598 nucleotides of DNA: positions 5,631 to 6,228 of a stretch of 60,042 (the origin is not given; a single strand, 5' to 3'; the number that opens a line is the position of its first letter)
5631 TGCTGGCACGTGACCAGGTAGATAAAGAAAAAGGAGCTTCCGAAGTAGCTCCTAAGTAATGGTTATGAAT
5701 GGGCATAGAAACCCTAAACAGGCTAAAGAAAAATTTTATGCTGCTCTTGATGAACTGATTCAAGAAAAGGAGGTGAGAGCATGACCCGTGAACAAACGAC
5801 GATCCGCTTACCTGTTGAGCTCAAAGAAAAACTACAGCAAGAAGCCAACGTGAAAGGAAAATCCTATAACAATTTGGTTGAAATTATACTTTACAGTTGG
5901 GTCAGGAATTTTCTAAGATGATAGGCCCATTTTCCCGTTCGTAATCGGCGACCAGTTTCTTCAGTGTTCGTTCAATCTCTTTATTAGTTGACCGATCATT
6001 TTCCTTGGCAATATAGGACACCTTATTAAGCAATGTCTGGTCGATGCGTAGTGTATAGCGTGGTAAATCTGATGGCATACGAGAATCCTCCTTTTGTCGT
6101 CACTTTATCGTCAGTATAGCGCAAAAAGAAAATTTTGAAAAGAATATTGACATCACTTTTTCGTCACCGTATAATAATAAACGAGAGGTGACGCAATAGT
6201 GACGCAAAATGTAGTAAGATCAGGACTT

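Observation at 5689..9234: Three diverged tandem copies of a ribbon-helix-helix switch cassette (nine small RHH-like genes) in the early region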

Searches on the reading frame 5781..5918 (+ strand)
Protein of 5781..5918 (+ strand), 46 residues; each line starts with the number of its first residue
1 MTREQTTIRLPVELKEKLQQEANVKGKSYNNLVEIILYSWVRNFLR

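Call 3: search_protein_families(library=pfam, proteins=[window:5781-5918:+], max_evalue=1)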
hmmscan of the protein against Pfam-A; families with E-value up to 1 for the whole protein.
seq(46 aa): 5 families
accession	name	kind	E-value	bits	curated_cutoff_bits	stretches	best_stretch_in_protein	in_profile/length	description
PF12441.14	CopG_antitoxin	-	0.0004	21.5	28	1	4-37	43-76/79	CopG antitoxin of type II toxin-antitoxin system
PF07878.17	RHH_5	-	0.0014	18.7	26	1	7-35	5-33/43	CopG-like RHH_1 or ribbon-helix-helix domain, RHH_5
PF01402.27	RHH_1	-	0.0018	18.6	20.5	1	6-36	2-32/39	Ribbon-helix-helix protein, copG family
PF03869.20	Arc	-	0.0029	17.8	20.4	1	5-31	6-32/50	Arc-like DNA binding domain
PF05534.18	HicB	-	0.0039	17.5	21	1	7-36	21-50/51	HicB family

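Call 9: search_protein_families(library=phrogs, proteins=[window:5781-5918:+], max_evalue=0.1)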
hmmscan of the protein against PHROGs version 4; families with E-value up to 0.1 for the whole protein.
seq(46 aa): 9 families
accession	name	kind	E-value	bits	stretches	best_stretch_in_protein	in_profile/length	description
phrog_582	-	transcription regulation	1.5e-06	29.4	1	2-41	56-95/105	Arc-like repressor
phrog_795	-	other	5.5e-06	27.7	1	3-31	17-45/116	partition protein ATPase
phrog_2685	-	other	0.00012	23.5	1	4-41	19-56/161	partition protein ATPase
phrog_1388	-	unknown function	0.00014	23.1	1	2-41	2-44/143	-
phrog_228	-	transcription regulation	0.0014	19.4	1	2-41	9-48/251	Arc-like repressor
phrog_3178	-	transcription regulation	0.0017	19.7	1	4-37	10-44/125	Arc-like DNA binding domain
phrog_6506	-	transcription regulation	0.0026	18.8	1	7-42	13-48/59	Arc-like repressor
phrog_13890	-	unknown function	0.0058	17.6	1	4-33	18-47/73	-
phrog_29983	-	unknown function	0.068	14.6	1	7-38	92-123/131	-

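Call 23: find_related_loci(query=A3, collection=viral_contigs, flank=4000)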
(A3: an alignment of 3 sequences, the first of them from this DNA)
Query A3 (46 aa) in viral_contigs; peptide patterns used: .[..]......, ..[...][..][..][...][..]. (x = any residue, [..] = any of these).
598 stretches matched a pattern (row limit reached: there are more); 8 encode a relative of the query (tblastn E <= 1e-3); 8 distinct loci.
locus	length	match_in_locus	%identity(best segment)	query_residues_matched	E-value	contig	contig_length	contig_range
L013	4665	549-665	59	3-41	3e-11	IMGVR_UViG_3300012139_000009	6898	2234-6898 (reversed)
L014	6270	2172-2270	64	1-33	8e-11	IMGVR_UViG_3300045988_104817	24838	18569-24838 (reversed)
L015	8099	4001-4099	64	1-33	8e-11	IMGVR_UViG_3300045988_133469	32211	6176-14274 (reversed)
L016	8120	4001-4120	55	4-43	4e-10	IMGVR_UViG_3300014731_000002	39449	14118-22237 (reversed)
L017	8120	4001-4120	48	7-46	9e-10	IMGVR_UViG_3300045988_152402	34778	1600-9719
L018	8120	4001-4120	48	7-46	8e-10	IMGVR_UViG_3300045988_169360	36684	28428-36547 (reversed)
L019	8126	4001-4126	50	1-42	1e-9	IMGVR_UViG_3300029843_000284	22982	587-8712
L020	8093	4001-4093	55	3-33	9e-7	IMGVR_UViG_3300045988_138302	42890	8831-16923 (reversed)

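Call 37: find_homologous_proteins(query=A3, max_evalue=0.001)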
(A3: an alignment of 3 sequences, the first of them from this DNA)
Query A3 (3 sequences) (46 aa, profile of the alignment): 51 proteins with E <= 0.001 among 51 candidates.
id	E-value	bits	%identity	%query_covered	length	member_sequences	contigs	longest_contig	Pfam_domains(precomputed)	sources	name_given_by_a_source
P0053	3.2e-24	102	100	100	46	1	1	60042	-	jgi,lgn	-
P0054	3.4e-23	99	57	80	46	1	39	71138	PF12441.15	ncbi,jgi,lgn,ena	-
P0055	6.7e-23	98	50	83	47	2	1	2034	-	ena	-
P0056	5.9e-22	95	91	100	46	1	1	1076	-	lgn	-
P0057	1.1e-19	88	83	100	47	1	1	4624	-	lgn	-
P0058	9.4e-18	81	62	85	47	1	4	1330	-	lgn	-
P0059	1.1e-17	81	64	96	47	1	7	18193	-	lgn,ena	-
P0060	1.7e-17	81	68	80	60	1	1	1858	-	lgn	-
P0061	1.9e-17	80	73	96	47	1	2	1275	PF07878.18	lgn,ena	-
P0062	2.5e-17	80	74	74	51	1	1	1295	-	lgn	-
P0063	3.0e-17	80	66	89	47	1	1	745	-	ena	-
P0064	3.7e-17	79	60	93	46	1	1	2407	PF07878.18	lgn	-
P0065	6.5e-17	79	60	93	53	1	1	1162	-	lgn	-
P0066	7.8e-17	78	54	85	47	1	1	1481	-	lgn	-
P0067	7.9e-17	78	72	85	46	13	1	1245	-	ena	-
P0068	8.9e-17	78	57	100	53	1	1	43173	-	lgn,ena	-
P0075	9.4e-16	75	57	80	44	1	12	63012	-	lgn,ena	-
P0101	2.9e-11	61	67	72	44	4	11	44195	-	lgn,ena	-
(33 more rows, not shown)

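Call 38: search_protein_families(library=padloc, proteins=[window:5781-5918:+], max_evalue=0.01)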
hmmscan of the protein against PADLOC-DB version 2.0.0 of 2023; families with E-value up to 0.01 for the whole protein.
seq(46 aa): 0 families

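Call 47: predict_structure(alignment_id=A5)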
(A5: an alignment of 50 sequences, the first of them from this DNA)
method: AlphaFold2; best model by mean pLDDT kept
length: 46 residues; sequences in the alignment: 50
mean_pLDDT: 91.7   pTM: 0.59
mean pLDDT of the five models: 91.7, 88.5, 86.3, 84.7, 83.0
residues with pLDDT >= 90: 35; 70-90: 10; 50-70: 1; < 50: 0
segments of 3 or more residues with pLDDT < 50: none
pLDDT, mean of each block of 10 residues (from residue 1): 82 95 95 94 92
secondary structure, 60 per line:
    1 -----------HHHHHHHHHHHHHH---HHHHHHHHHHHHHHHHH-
elements in order: H12-25 H29-45

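Call 51: fold_search(model_id=the predicted structure, library=pdb)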
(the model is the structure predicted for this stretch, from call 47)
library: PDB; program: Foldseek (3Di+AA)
matches with E <= 10: 84; with E <= 0.001: 0
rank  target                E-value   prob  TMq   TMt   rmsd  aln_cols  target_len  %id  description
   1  2rbf_A                1.7e-01  1.00  0.84  0.87   1.4        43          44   12  Structure of the ribbon-helix-helix domain of Escherichia coli PutA (PutA52) complexed with operator DNA (O2) (released 2008-07-29)
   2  6iya_A                1.9e-01  0.99  0.76  0.74   2.8        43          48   14  Structure of the DNA binding domain of antitoxin CopASO (released 2019-01-16)
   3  8u12_A                1.9e-01  0.99  0.75  0.70   3.5        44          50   16  Crystal Structure of Antitoxin Protein Rv0298 of Type II Toxin-antitoxin Systems from Mycobacterium tuberculosis (released 2023-09-27)
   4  1myl_A                2.1e-01  0.99  0.77  0.78   1.9        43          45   21  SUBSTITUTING HYDROPHOBIC RESIDUES FOR A BURIED SALT BRIDGE ENHANCES PROTEIN STABILITY BUT DOES NOT REDUCE CONFORMATION (released 1995-01-26)
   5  5x3t_A                2.2e-01  1.00  0.75  0.50   1.3        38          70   29  VapBC from Mycobacterium tuberculosis (released 2017-06-07)
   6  1ea4_H                2.2e-01  0.99  0.74  0.77   2.3        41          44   22  TRANSCRIPTIONAL REPRESSOR COPG/22bp dsDNA COMPLEX (released 2001-07-05)
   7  3ft7_A                2.4e-01  0.99  0.80  0.82   3.5        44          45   14  Crystal structure of an extremely stable dimeric protein from sulfolobus islandicus (released 2009-10-20)
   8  1b01_A                2.6e-01  0.99  0.73  0.77   2.7        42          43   21  TRANSCRIPTIONAL REPRESSOR COPG/DNA COMPLEX (released 1999-11-19)
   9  1ea4_E                3.0e-01  0.99  0.74  0.77   2.7        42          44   21  TRANSCRIPTIONAL REPRESSOR COPG/22bp dsDNA COMPLEX (released 2001-07-05)
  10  1baz_B                3.2e-01  0.93  0.61  0.67   2.7        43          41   23  ARC REPRESSOR MUTANT PHE10VAL (released 1998-06-17)
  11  2jxg_A                3.2e-01  0.91  0.58  0.58   4.1        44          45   14  Solution Structure of the DNA Binding domain of Proline Utilization A (PutA) (released 2008-02-19)
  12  1bdv_D                3.4e-01  0.99  0.80  0.74   2.5        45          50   20  ARC FV10 COCRYSTAL (released 1999-01-06)
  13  9kkd_B                3.7e-01  0.99  0.77  0.82   2.0        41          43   24  the structure of StnY (released 2025-11-19)
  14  6sbx_C                3.9e-01  0.94  0.65  0.57   3.9        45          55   18  CdbA Form Two (released 2020-04-22)
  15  1ea4_B                4.2e-01  0.97  0.69  0.77   2.6        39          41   23  TRANSCRIPTIONAL REPRESSOR COPG/22bp dsDNA COMPLEX (released 2001-07-05)
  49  1b28_MODEL_1_A        2.7e+00  0.57  0.67  0.59   3.0        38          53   21  ARC REPRESSOR MYL MUTANT FROM SALMONELLA BACTERIOPHAGE P22 (released 1999-11-03)
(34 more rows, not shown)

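Call 56: find_encoding_contigs(protein=P0075, flank=6000, max_places=1)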
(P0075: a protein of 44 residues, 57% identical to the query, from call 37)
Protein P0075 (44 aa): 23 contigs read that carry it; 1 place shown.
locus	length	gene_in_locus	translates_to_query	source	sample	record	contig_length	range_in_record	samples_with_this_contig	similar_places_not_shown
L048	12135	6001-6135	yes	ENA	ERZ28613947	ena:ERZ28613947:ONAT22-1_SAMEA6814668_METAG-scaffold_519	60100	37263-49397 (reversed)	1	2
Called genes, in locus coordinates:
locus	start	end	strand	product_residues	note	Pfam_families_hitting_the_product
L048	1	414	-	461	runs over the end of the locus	PF14659:Phage_int_SAM_3, PF22022:Phage_int_M (faint), PF01381:HTH_3 (weak), PF12844:HTH_19 (faint), PF00589:Phage_integrase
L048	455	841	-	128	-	PF27618:Zn_ribbon_GTF2H2 (weak)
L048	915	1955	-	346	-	-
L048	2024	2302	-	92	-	-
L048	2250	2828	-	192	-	-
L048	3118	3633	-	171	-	PF12844:HTH_19, PF13560:HTH_31, PF01381:HTH_3, PF13443:HTH_26 (faint)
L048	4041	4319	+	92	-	-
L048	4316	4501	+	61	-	-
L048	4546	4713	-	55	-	-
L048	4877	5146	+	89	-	-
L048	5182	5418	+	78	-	-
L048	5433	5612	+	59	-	-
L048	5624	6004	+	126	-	-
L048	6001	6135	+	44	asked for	-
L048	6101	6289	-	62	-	PF11903:ParD_like (weak)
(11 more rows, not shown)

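Call 57: find_encoding_contigs(protein=P0068, flank=6000, max_places=1)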
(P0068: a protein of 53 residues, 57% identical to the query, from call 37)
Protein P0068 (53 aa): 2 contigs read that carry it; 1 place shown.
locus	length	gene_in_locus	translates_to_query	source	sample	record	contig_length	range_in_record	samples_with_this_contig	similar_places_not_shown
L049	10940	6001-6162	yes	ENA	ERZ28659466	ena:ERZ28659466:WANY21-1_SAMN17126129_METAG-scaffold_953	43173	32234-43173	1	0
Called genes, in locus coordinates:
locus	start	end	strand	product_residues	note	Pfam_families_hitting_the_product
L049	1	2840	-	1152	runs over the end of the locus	PF17802:SpaA, PF18202:TQ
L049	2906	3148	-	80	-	-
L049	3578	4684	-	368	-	PF00589:Phage_integrase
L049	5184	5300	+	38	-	-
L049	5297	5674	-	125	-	PF12844:HTH_19, PF01381:HTH_3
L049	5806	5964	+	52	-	-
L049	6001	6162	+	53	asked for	-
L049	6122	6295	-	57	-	-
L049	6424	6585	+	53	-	-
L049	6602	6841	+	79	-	-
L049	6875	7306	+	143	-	-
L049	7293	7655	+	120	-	-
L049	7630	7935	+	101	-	-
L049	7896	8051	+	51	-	-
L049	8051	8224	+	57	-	-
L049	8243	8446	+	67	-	-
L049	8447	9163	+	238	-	PF04098:Rad52_Rad22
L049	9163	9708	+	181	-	-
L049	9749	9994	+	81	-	-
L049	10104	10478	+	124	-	-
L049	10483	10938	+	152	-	?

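Call 58: find_encoding_contigs(protein=P0101, flank=6000, max_places=1)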
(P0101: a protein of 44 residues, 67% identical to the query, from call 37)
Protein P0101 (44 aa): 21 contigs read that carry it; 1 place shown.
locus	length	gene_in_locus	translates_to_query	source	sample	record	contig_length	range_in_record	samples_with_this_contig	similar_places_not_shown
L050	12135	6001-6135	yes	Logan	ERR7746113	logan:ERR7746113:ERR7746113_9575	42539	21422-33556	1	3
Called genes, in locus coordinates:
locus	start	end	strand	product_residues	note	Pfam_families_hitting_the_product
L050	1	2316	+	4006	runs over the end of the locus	PF18760:ART-PolyVal (weak), PF18819:MuF_C, PF18857:LPD38, PF01551:Peptidase_M23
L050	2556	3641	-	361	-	PF14659:Phage_int_SAM_3, PF22022:Phage_int_M, PF00589:Phage_integrase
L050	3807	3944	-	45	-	-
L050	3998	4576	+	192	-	PF08239:SH3_3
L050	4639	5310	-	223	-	PF01381:HTH_3, PF12844:HTH_19 (weak), PF00717:Peptidase_S24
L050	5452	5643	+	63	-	PF12844:HTH_19, PF13744:HTH_37 (weak), PF24250:HVO_2718 (weak), PF01381:HTH_3, PF13412:HTH_24 (faint), PF13443:HTH_26, PF13560:HTH_31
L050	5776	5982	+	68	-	-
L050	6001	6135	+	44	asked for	-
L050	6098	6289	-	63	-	-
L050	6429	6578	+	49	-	PF03869:Arc (faint)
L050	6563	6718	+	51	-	-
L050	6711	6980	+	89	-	-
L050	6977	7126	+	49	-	-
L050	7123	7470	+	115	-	-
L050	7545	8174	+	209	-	PF04404:ERF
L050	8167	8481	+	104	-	-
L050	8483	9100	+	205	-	-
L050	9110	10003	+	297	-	PF13730:HTH_36 (weak)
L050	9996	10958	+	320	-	PF01695:IstB_IS21, PF00308:Bac_DnaA, PF00910:RNA_helicase (faint)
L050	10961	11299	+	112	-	-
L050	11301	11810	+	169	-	-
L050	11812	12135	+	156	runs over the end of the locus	-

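Call 82: search_protein_representatives(alignment_id=A5)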
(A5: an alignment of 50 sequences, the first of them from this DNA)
Query: 50 sequences, 55 profile positions. Proteins with E-value up to 0.001 (for the whole library): 2066; up to 1e-10: 238; up to 1e-30: 0. The best 150 are listed.
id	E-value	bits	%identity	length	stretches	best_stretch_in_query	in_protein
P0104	1.2e-21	92.2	-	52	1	3-52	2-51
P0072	1.3e-21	92.1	-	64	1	6-50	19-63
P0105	1.5e-20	88.7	-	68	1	4-52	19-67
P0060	1.6e-20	88.6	-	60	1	7-55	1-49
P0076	1.1e-19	85.9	-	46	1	7-51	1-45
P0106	1.1e-19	85.8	-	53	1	3-51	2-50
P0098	1.2e-19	85.8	-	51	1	3-51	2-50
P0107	1.4e-19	85.6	-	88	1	4-51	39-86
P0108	1.5e-19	85.5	-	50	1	5-52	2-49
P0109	1.8e-19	85.2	-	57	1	7-52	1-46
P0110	2.0e-19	85.1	-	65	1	5-50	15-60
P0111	4.6e-19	83.9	-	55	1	5-52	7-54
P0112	5.3e-19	83.7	-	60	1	4-52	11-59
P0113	6.3e-19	83.5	-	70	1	3-52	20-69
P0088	1.1e-18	82.7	-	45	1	8-49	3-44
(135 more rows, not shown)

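Call 100: search_solved_structures(query=A5, max_evalue=1)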
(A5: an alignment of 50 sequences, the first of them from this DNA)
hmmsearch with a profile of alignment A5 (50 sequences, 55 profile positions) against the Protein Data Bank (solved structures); distinct sequences matched with E-value up to 1: 15.
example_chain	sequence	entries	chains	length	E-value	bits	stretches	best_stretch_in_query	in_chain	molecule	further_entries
5x3t_A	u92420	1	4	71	0.0035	20.2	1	11-39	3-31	Antitoxin VapB26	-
1mnt_A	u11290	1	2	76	0.0065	19.3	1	15-49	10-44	MNT REPRESSOR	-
6a6x_C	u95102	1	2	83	0.035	17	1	12-39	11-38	Antitoxin MazE7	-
4hv0_A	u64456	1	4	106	0.035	17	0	22-47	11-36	AvtR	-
1b01_A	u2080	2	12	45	0.081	15.8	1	12-50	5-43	TRANSCRIPTIONAL REPRESSOR COPG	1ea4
1b28_A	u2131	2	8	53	0.09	15.7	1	12-49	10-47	PROTEIN (REGULATORY PROTEIN ARC) | ARC REPRESSOR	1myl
2cpg_A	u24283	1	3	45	0.091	15.7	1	12-50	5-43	TRANSCRIPTIONAL REPRESSOR COPG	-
7pp4_f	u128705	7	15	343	0.15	15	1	7-28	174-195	RNA polymerase sigma factor SigB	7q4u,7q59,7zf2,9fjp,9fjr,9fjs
6y07_A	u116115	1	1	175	0.2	14.6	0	26-44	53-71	sohair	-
9dvs_G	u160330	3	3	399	0.57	13.1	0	13-24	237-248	RNA polymerase sigma factor SigA1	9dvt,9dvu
8h3v_G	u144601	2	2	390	0.6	13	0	13-24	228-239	RNA polymerase sigma factor SigA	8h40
8s59_O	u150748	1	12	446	0.63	13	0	6-24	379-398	Glutamine synthetase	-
7zcu_S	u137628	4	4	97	0.65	12.9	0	24-40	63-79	PucA-LH2-gamma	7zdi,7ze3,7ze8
8ufj_A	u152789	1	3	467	0.7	12.8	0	6-24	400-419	Glutamine synthetase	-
8tfb_A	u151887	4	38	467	0.7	12.8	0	6-24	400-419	Glutamine synthetase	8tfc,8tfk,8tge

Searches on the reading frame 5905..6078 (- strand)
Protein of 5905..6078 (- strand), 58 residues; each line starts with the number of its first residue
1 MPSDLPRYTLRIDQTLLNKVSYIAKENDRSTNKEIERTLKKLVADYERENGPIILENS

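Call 3: search_protein_families(library=pfam, proteins=[window:5905-6078:-], max_evalue=1)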
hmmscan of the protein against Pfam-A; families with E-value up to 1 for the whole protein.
seq(58 aa): 2 families
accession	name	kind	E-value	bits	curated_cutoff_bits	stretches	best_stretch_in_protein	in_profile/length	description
PF03869.20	Arc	-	0.00011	22.4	20.4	1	3-37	2-36/50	Arc-like DNA binding domain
PF19891.5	DUF6364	-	0.00078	20.3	27.3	1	9-52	6-44/70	Family of unknown function (DUF6364)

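Call 9: search_protein_families(library=phrogs, proteins=[window:5905-6078:-], max_evalue=0.1)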
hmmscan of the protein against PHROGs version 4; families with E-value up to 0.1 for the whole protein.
seq(58 aa): 13 families
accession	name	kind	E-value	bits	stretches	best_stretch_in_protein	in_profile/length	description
phrog_228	-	transcription regulation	1.1e-06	29.5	1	3-50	8-55/251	Arc-like repressor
phrog_582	-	transcription regulation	4.9e-06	27.8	1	6-49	58-101/105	Arc-like repressor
phrog_795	-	other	5.6e-05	24.4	1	3-44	15-56/116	partition protein ATPase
phrog_3178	-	transcription regulation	0.00037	21.8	1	3-38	7-42/125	Arc-like DNA binding domain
phrog_3180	-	transcription regulation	0.0031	18.5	1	8-47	8-47/50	Arc-like repressor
phrog_9151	-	moron, auxiliary metabolic gene and host takeover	0.0033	18.7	1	8-46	74-112/119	HicB-like antitoxin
phrog_7906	-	transcription regulation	0.0046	18.7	1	6-43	10-47/111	Arc-like transcriptional regulator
phrog_2685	-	other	0.016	16.5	1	4-51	17-64/161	partition protein ATPase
phrog_1388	-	unknown function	0.025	15.8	1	6-40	6-40/143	-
phrog_22153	-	unknown function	0.026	15.5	1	15-42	37-64/71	-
phrog_25450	-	unknown function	0.06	14.4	0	28-50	8-31/44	-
phrog_1287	-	unknown function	0.061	14.8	1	4-44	8-48/115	-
phrog_28287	-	unknown function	0.094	13.9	0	8-46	23-61/113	-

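Call 38: search_protein_families(library=padloc, proteins=[window:5905-6078:-], max_evalue=0.01)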
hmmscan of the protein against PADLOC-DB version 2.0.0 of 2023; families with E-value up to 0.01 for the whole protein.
seq(58 aa): 0 families

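Call 99: search_solved_structures(query=A4, max_evalue=0.1, show_alignments=1)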
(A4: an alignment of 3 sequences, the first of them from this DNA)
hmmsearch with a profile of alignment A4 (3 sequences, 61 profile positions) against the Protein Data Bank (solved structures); distinct sequences matched with E-value up to 0.1: 11.
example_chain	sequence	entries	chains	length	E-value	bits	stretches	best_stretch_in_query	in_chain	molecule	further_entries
1u9p_A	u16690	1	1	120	1.1e-14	57.3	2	9-41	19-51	pArc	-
1arq_A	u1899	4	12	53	2.6e-09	40.1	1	4-42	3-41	ARC REPRESSOR | PROTEIN (GENE-REGULATING PROTEIN ARC) | PROTEIN (ARC REPRESSOR)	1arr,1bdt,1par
9pio_G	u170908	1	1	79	3.4e-09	39.7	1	1-41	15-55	Arc family DNA-binding protein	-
1myk_A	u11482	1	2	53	5.3e-08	36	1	4-42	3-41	ARC REPRESSOR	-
1baz_A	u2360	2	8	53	5.7e-08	35.8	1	4-42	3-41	ARC REPRESSOR | PROTEIN (ARC FV10 REPRESSOR)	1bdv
1qtg_A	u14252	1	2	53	1.6e-07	34.4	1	4-42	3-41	Transcriptional repressor arc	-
1nla_A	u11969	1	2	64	2.6e-07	33.8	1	4-42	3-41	Transcriptional repressor arc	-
1b28_A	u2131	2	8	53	1.3e-06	31.4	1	4-43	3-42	PROTEIN (REGULATORY PROTEIN ARC) | ARC REPRESSOR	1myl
1mnt_A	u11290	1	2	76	1.9e-05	27.8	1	6-44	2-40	MNT REPRESSOR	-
7faw_A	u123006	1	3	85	0.024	17.8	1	22-52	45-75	Transcription elongation factor S-II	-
1eo0_A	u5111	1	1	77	0.029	17.6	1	22-50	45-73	TRANSCRIPTION ELONGATION FACTOR S-II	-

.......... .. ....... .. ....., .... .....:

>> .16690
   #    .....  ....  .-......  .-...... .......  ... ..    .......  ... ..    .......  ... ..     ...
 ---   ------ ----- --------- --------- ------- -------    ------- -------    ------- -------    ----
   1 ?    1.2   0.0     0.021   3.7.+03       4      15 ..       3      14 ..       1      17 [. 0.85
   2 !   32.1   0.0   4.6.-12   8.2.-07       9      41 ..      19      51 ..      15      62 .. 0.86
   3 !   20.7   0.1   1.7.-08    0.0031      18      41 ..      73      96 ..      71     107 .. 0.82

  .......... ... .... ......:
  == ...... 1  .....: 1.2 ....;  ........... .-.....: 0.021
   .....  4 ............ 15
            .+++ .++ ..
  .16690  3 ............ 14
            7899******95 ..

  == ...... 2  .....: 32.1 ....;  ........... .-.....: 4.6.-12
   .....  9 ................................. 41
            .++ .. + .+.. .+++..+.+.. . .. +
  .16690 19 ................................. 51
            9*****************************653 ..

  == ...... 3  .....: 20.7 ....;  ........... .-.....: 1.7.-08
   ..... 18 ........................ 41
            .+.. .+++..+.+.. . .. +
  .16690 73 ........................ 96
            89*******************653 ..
